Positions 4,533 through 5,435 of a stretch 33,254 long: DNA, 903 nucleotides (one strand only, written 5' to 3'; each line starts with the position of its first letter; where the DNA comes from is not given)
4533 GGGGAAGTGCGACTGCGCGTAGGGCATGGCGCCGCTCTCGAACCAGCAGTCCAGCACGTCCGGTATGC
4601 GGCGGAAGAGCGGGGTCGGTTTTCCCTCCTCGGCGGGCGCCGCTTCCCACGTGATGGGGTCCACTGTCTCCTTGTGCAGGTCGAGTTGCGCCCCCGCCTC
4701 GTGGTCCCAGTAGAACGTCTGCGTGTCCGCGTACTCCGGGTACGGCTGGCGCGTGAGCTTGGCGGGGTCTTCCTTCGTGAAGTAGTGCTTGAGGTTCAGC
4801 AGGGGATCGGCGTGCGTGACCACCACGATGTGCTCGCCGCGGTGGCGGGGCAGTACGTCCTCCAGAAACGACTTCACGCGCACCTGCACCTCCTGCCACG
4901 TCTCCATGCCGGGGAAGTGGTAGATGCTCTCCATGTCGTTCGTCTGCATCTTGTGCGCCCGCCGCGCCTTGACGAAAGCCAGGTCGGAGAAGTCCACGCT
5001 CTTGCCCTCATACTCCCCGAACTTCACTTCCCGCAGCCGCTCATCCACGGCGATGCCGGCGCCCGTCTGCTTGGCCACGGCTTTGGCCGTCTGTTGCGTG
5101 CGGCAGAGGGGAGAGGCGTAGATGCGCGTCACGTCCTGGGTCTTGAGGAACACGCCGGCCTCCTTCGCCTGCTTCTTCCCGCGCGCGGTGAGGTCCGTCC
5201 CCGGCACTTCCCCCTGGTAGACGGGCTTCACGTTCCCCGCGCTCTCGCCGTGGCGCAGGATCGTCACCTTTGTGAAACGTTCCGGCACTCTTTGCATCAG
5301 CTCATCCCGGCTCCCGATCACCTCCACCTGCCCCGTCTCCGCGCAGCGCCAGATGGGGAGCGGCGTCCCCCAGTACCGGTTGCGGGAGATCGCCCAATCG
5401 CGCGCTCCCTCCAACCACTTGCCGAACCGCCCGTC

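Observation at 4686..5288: Complete histidine-phosphatase (PGAM-like) domain inserted inside the catalytic core of IleRS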

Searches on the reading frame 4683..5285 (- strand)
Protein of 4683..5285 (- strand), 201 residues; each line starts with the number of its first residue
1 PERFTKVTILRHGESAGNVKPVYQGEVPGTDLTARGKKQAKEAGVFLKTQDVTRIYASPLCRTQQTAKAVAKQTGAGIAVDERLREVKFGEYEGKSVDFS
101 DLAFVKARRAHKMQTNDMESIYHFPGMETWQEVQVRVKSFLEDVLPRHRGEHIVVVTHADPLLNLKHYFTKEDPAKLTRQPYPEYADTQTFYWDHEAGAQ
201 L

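Call 4: search_protein_families(library=pfam, proteins=[window:4683-5285:-], max_evalue=0.01)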
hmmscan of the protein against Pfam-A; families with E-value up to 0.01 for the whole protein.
window:4683-5285:- (201 aa): 1 family
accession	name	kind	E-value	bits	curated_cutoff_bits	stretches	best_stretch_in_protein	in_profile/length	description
PF00300.27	His_Phos_1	-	3.9e-39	134.8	21.7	1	8-194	2-182/194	Histidine phosphatase superfamily (branch 1)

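Call 5: search_protein_families(library=ncbifam, proteins=[window:4683-5285:-], max_evalue=0.01)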
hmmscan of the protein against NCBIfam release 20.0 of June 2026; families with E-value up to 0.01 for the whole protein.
window:4683-5285:- (201 aa): 22 families
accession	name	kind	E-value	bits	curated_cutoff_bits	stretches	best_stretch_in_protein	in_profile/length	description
NF038349.1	dPGM_arch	equivalog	1.5e-29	103.2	225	1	8-166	2-145/194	2,3-diphosphoglycerate-dependent phosphoglycerate mutase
NF005567.0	PRK07238.1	equivalog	7.2e-29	101.3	326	1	5-165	178-333/378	bifunctional RNase H/acid phosphatase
NF045917.1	PhserinePhPspA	equivalog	6e-28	98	350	1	6-162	3-154/211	phosphoserine phosphatase PspA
TIGR03162.1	ribazole_cobC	equivalog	4.7e-26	91.3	162.9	1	7-176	1-162/176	alpha-ribazole phosphatase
TIGR03848.1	MSMEG_4193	subfamily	9.1e-24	84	203.85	1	7-160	2-154/204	MSMEG_4193 family putative phosphomutase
NF002901.0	PRK03482.1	equivalog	1.2e-19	70.8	261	1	6-159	3-151/215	2,3-diphosphoglycerate-dependent phosphoglycerate mutase GpmB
NF011580.0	PRK15004.1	equivalog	9.9e-18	64.9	250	1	7-159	3-150/203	adenosylcobalamin/alpha-ribazole phosphatase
NF009994.0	PRK13463.1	equivalog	7.1e-15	55.3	277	1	5-166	3-159/203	phosphoserine phosphatase 1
NF002339.0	PRK01295.1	equivalog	2.8e-10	40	316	1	8-165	6-165/206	2,3-bisphosphoglycerate-dependent phosphoglycerate mutase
TIGR00249.1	sixA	equivalog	5.2e-10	39.4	74.5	1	7-75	3-68/154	phosphohistidine phosphatase SixA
NF010718.0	PRK14120.1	equivalog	1.6e-09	37.4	366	1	5-117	5-126/249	phosphoglyceromutase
TIGR01258.1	pgm_1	subfamily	2e-09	37.2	81.7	1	6-96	2-96/245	2,3-bisphosphoglycerate-dependent phosphoglycerate mutase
NF010713.0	PRK14115.1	equivalog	1.2e-08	34.6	305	1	5-94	2-95/248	2,3-diphosphoglycerate-dependent phosphoglycerate mutase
NF009993.0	PRK13462.1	equivalog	2.3e-07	30.7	226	1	6-159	7-148/203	acid phosphatase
NF052369.1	PmrG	equivalog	3.7e-06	26.5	170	1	29-74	43-90/168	lipopolysaccharide core heptose(II)-phosphate phosphatase PmrG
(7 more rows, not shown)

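Call 30: search_protein_representatives(protein=window:4683-5285:-)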
Query: 201 residues. Proteins with E-value up to 0.001 (for the whole library): 21573; up to 1e-10: 2027; up to 1e-30: 9. The best 150 are listed.
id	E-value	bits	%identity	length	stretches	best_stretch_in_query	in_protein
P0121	2.3e-89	314.9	53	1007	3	52-201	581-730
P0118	7.3e-87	306.7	46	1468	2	3-200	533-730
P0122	8.4e-84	296.7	50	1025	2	1-201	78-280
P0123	2.6e-82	291.9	48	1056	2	3-201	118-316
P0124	4.3e-68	245.5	55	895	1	1-201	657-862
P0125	7.2e-55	202.3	48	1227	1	1-200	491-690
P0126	3.1e-52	193.7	40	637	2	29-200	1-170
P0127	1.8e-34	135.8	31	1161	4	6-169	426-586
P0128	1.3e-32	129.7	61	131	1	47-143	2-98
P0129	6.4e-28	114.4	30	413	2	3-170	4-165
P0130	1.1e-26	110.4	31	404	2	6-182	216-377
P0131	6.1e-26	108.0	34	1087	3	3-173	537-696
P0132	2.3e-25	106.0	30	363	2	5-178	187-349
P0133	3.9e-24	102.1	58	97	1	36-127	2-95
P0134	4.3e-24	101.9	64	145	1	1-89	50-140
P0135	2.7e-23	99.3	29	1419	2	1-199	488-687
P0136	5.6e-23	98.3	31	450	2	5-165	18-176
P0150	2.0e-19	86.7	33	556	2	4-169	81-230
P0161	1.1e-18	84.2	34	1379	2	5-97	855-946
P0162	1.2e-18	84.2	32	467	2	5-168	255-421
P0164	1.3e-18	84.0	37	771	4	6-74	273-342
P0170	3.3e-18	82.7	35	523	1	9-185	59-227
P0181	1.8e-17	80.3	30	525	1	6-192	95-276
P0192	6.1e-17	78.6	34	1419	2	5-169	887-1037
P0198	8.5e-17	78.1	36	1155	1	7-186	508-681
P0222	2.4e-16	76.7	34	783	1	6-189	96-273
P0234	4.2e-16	75.9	38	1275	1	7-188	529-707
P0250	6.3e-16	75.3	36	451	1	7-161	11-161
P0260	8.5e-16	74.9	31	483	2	6-169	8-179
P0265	9.9e-16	74.6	36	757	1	5-171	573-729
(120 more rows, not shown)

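Call 32: search_protein_families(library=pfam, proteins=[P0127, P0131, P0135, P0198, P0234, P0161, P0192, P0129], max_evalue=0.00001)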
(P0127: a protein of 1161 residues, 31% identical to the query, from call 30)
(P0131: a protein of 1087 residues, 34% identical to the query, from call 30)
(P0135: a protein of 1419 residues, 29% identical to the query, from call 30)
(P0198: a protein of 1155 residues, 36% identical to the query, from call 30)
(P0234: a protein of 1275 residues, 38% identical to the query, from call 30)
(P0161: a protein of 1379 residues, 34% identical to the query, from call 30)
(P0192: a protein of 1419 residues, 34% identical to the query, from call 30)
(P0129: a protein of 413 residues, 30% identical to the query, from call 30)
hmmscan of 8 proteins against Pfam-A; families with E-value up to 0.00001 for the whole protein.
P0127 (1161 aa): 3 families
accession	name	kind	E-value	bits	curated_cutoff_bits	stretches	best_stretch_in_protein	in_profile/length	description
PF00300.27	His_Phos_1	-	9.9e-126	417.3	21.7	4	427-595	1-167/194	Histidine phosphatase superfamily (branch 1)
PF00133.28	tRNA-synt_1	-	1.6e-74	251.6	22.7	2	14-417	2-198/414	tRNA synthetases class I (I, L, M and V)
PF09334.17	tRNA-synt_1g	-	1e-12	48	20.1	1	42-185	8-135/391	tRNA synthetases class I (M)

P0131 (1087 aa): 3 families
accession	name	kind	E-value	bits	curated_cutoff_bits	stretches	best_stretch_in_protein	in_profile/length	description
PF00133.28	tRNA-synt_1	-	1.5e-135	452.6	22.7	3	21-528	2-285/414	tRNA synthetases class I (I, L, M and V)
PF00300.27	His_Phos_1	-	6.9e-69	231.8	21.7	2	541-697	1-163/194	Histidine phosphatase superfamily (branch 1)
PF09334.17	tRNA-synt_1g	-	1.1e-16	61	20.1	1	51-190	8-128/391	tRNA synthetases class I (M)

P0135 (1419 aa): 5 families
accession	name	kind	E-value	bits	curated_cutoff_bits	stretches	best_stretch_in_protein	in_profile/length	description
PF00133.28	tRNA-synt_1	-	4.2e-143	477.5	22.7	2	18-485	2-265/414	tRNA synthetases class I (I, L, M and V)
PF00300.27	His_Phos_1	-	2.6e-82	275.6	21.7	2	871-1061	1-189/194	Histidine phosphatase superfamily (branch 1)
PF19302.4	DUF5915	-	1.1e-34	120.2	27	1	1229-1418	2-194/195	Domain of unknown function (DUF5915)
PF08264.19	Anticodon_1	-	8.8e-33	113.7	25.1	1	1065-1210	1-146/148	Anticodon-binding domain of tRNA ligase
PF09334.17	tRNA-synt_1g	-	7.8e-17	61.5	20.1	0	775-847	310-380/391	tRNA synthetases class I (M)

P0198 (1155 aa): 5 families
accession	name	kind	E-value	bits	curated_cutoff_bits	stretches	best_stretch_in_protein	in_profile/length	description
PF00133.28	tRNA-synt_1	-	8.9e-103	344.7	22.7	2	17-503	2-268/414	tRNA synthetases class I (I, L, M and V)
PF00300.27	His_Phos_1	-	1.6e-35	123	21.7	1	509-664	2-161/194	Histidine phosphatase superfamily (branch 1)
PF08264.19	Anticodon_1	-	2.9e-24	86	25.1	1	884-1022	1-144/148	Anticodon-binding domain of tRNA ligase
PF09334.17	tRNA-synt_1g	-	7.5e-14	51.7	20.1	0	409-479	167-238/391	tRNA synthetases class I (M)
PF19302.4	DUF5915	-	9e-13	48.6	27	1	1054-1113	96-154/195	Domain of unknown function (DUF5915)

P0234 (1275 aa): 5 families
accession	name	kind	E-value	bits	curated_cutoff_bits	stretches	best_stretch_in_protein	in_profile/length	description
PF00133.28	tRNA-synt_1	-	2e-140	468.7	22.7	2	20-524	2-268/414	tRNA synthetases class I (I, L, M and V)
PF19302.4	DUF5915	-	5.2e-39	134.3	27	1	1082-1264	2-193/195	Domain of unknown function (DUF5915)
PF00300.27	His_Phos_1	-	5.2e-32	111.5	21.7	1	531-698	3-168/194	Histidine phosphatase superfamily (branch 1)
PF08264.19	Anticodon_1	-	2.8e-29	102.3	25.1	1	918-1063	1-146/148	Anticodon-binding domain of tRNA ligase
PF09334.17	tRNA-synt_1g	-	6e-19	68.5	20.1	2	50-189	8-128/391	tRNA synthetases class I (M)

P0161 (1379 aa): 5 families
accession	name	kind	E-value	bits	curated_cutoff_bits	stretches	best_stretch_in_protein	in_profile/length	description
PF00133.28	tRNA-synt_1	-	1.9e-123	412.7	22.7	2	22-548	2-319/414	tRNA synthetases class I (I, L, M and V)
PF00300.27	His_Phos_1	-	3.3e-59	200.3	21.7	2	558-724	3-180/194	Histidine phosphatase superfamily (branch 1)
PF08264.19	Anticodon_1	-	3.9e-29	101.9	25.1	1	1034-1181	1-146/148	Anticodon-binding domain of tRNA ligase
PF19302.4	DUF5915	-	5e-27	95.2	27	1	1194-1377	2-194/195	Domain of unknown function (DUF5915)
PF09334.17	tRNA-synt_1g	-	5e-15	55.6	20.1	0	52-191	8-128/391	tRNA synthetases class I (M)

P0192 (1419 aa): 5 families
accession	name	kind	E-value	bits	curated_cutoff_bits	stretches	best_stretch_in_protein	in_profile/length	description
PF00133.28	tRNA-synt_1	-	8.4e-131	437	22.7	2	22-568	2-314/414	tRNA synthetases class I (I, L, M and V)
PF00300.27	His_Phos_1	-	3.1e-58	197.1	21.7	2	889-1035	1-156/194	Histidine phosphatase superfamily (branch 1)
PF08264.19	Anticodon_1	-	1.6e-27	96.6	25.1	1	1069-1214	1-146/148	Anticodon-binding domain of tRNA ligase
PF19302.4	DUF5915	-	2.6e-22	79.8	27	1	1232-1416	3-194/195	Domain of unknown function (DUF5915)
PF09334.17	tRNA-synt_1g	-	3.9e-15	56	20.1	0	52-191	8-128/391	tRNA synthetases class I (M)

P0129 (413 aa): 1 family
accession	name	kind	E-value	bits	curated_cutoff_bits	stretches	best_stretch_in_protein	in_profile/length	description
PF00300.27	His_Phos_1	-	3.3e-116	386.2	21.7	2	8-199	1-191/194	Histidine phosphatase superfamily (branch 1)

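Call 33: list_cluster_members(proteins=[P0127, P0131, P0135, P0198, P0234, P0161, P0192, P0125, P0129, P0130])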
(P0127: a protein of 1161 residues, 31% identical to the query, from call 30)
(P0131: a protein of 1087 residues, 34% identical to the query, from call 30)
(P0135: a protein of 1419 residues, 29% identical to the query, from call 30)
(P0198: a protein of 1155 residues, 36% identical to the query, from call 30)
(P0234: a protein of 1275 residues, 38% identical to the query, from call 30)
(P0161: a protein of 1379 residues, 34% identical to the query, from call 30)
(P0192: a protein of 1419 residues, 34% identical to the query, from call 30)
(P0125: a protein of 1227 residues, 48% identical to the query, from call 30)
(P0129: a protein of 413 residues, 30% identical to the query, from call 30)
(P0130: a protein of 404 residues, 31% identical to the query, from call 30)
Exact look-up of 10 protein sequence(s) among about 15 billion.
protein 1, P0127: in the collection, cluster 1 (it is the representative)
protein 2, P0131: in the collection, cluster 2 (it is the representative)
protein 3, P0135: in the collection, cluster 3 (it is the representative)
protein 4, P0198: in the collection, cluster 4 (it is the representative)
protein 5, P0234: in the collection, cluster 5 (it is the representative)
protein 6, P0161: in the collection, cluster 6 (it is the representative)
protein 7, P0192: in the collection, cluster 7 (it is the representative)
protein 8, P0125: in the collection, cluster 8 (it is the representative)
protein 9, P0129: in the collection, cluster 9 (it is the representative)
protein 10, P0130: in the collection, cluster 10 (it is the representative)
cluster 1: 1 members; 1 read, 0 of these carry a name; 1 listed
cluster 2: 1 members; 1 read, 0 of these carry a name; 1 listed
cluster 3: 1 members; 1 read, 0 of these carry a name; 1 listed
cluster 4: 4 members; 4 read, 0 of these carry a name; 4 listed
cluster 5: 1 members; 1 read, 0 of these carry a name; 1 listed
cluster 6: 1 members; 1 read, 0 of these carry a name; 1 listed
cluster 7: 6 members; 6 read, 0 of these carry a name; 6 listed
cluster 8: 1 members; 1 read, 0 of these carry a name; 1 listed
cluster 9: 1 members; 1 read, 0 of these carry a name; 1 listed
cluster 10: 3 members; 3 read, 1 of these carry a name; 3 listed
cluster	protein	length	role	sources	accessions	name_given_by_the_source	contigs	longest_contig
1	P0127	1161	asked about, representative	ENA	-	-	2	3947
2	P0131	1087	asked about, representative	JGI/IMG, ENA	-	-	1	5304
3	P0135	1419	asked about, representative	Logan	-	-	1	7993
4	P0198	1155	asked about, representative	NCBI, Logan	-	-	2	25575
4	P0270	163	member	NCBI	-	-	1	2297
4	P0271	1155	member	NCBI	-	-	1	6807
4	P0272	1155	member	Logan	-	-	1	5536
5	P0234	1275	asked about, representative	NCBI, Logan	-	-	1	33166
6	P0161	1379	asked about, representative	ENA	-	-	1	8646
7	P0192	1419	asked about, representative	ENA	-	-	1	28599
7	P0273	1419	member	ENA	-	-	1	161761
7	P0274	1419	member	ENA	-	-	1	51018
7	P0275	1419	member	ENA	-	-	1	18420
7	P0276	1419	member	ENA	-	-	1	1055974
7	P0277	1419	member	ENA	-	-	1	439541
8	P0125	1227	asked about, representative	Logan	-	-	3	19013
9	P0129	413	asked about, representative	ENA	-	-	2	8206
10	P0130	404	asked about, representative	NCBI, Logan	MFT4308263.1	MAG: histidine phosphatase family protein [Candidatus Woesearchaeota archaeon]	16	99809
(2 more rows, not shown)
